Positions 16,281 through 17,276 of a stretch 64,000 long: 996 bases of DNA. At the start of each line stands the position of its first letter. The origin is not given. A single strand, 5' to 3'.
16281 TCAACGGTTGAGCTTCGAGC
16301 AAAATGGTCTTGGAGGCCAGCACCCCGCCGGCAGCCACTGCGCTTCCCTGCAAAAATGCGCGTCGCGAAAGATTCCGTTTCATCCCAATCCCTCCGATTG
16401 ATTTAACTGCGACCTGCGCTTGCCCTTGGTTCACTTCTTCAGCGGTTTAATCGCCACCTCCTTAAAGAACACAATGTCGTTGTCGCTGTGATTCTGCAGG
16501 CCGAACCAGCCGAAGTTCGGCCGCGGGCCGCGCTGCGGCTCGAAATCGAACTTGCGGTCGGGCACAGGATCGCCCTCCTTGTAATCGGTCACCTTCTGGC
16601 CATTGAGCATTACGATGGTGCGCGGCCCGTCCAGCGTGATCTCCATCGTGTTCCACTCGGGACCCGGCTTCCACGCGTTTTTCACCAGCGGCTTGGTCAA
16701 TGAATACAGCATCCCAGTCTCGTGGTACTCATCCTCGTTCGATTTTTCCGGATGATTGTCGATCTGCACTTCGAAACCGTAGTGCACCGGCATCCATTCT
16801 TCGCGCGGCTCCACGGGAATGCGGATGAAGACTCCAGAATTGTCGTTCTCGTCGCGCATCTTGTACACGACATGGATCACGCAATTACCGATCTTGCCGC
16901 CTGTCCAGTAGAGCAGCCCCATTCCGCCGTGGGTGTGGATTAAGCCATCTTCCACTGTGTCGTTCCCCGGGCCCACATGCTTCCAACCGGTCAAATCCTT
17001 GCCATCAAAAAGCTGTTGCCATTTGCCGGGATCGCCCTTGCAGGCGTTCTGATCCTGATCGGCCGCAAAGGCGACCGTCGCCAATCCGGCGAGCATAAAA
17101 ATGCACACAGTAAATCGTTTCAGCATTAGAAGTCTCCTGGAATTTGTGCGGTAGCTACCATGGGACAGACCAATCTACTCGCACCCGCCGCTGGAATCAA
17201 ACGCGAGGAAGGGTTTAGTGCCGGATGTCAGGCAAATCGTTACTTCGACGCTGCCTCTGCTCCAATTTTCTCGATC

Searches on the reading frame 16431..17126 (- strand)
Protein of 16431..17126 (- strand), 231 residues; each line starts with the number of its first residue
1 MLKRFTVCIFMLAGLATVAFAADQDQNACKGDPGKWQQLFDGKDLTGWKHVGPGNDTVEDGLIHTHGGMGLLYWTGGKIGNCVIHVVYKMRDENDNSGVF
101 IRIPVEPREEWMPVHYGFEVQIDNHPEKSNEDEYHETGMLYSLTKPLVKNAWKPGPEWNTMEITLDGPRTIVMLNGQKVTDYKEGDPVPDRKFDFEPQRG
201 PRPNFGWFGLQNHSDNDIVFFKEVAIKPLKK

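Call 52: search_protein_families(library=pfam, proteins=[window:16431-17126:-], max_evalue=0.0001)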
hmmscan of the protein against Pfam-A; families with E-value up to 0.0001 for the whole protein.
window:16431-17126:- (231 aa): 1 family
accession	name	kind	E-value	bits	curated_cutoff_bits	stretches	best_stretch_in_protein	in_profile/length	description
PF06439.18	3keto-disac_hyd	-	5.8e-41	141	26.8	1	35-227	1-187/187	3-keto-disaccharide hydrolase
